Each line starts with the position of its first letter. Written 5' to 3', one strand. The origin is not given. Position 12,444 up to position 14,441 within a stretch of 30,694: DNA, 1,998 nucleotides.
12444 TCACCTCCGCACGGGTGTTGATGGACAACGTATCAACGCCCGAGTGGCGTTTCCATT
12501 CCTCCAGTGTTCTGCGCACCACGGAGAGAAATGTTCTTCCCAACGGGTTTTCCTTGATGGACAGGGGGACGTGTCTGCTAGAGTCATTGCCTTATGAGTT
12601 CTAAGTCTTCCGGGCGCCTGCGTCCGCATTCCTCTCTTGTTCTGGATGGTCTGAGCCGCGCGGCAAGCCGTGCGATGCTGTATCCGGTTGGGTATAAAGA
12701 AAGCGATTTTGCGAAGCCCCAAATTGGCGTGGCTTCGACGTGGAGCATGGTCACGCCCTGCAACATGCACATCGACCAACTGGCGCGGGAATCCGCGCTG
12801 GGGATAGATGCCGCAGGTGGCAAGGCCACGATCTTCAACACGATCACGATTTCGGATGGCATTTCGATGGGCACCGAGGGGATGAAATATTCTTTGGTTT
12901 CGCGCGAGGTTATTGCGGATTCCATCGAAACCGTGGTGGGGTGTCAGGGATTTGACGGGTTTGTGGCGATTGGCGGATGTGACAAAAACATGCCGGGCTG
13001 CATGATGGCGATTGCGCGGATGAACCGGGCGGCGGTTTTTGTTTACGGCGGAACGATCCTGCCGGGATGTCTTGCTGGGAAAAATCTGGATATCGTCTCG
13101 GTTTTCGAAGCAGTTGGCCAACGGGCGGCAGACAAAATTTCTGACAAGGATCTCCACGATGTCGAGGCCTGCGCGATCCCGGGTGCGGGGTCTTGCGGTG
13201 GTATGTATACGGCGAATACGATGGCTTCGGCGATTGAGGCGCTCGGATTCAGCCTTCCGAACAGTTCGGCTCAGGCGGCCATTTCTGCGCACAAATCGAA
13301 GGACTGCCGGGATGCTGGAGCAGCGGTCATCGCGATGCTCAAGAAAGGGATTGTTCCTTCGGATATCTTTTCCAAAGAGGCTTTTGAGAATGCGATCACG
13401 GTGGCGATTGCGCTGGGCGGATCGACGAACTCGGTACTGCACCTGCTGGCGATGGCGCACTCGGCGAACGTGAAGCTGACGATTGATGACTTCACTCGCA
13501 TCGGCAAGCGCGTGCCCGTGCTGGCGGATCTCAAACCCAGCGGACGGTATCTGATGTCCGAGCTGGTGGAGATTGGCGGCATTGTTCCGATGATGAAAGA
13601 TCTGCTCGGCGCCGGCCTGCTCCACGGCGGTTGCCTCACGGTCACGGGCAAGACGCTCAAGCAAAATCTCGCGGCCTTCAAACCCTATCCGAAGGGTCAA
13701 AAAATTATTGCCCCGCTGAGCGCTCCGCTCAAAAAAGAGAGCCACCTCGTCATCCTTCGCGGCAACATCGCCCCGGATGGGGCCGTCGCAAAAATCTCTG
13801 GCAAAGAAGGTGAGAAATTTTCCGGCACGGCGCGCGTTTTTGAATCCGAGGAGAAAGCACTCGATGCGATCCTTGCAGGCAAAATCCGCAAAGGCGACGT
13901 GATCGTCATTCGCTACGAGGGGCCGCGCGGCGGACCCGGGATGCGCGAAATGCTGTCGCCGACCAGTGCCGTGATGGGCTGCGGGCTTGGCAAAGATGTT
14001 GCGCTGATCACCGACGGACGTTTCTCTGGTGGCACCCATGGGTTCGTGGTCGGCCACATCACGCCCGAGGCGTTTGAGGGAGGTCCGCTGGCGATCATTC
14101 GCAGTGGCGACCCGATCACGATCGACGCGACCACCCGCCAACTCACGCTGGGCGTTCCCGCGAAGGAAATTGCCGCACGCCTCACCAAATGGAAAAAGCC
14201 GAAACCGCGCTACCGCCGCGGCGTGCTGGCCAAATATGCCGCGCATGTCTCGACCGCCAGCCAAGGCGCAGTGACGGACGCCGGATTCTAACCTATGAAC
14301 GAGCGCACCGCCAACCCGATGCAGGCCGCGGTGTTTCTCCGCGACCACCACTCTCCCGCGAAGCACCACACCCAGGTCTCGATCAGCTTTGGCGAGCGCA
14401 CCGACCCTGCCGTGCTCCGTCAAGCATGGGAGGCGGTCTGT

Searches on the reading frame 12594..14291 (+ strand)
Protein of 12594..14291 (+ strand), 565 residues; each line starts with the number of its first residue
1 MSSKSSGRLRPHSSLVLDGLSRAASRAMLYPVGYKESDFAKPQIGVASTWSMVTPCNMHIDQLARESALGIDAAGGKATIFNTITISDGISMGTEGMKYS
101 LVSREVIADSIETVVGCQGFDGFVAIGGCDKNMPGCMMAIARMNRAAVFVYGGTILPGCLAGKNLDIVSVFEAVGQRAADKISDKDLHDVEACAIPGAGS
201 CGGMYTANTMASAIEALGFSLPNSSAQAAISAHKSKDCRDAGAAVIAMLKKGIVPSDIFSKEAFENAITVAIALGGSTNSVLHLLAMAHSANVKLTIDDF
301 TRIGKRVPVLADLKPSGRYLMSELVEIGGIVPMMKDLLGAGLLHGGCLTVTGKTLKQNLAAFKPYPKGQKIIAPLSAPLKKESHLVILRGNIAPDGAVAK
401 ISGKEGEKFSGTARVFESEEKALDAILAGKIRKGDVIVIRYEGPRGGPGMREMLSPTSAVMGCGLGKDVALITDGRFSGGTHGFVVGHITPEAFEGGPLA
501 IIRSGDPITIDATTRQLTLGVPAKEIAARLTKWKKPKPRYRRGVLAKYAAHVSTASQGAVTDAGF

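Call 6: search_protein_families(library=pfam, proteins=[window:12594-14291:+], max_evalue=0.001)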
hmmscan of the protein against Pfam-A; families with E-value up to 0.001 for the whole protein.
window:12594-14291:+ (565 aa): 2 families
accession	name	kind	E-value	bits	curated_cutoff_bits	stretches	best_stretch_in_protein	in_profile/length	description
PF00920.27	ILVD_EDD_N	-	3.7e-124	414.4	27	1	41-358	1-316/316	Dihydroxy-acid/6-phosphogluconate dehydratase N-terminal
PF24877.1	ILV_EDD_C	-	1e-75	253.8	27.7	1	370-559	1-191/191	Dihydroxy-acid/6-phosphogluconate dehydratase C-terminal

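Call 37: search_protein_families(library=ncbifam, proteins=[window:12594-14291:+], max_evalue=0.00001)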
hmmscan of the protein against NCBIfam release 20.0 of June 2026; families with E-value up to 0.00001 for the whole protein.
window:12594-14291:+ (565 aa): 8 families
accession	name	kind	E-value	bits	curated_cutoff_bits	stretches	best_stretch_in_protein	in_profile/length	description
NF002068.0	PRK00911.1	subfamily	5.4e-245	814.1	644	1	11-562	5-556/559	dihydroxy-acid dehydratase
TIGR00110.1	ilvD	equivalog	3e-224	745.6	618.15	1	24-562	1-542/543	dihydroxy-acid dehydratase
NF009103.0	PRK12448.1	equivalog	7e-140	467.1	710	2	13-362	6-364/616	dihydroxy-acid dehydratase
NF004784.0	PRK06131.1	subfamily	1.6e-131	439.5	539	1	4-562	5-561/576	dihydroxy-acid dehydratase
NF009559.0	PRK13016.1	equivalog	5.7e-119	397.9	882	1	4-560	5-560/578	L-arabinonate dehydratase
NF009560.0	PRK13017.1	subfamily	8.2e-113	377.7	684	1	24-562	29-576/595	dihydroxy-acid dehydratase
TIGR03432.1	yjhG_yagF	hypoth_equivalog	4e-70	236.6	808.15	1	85-517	111-570/640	YjhG/YagF family D-xylonate dehydratase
TIGR01196.1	edd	equivalog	3.8e-67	226.9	708.25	1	84-560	108-598/601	phosphogluconate dehydratase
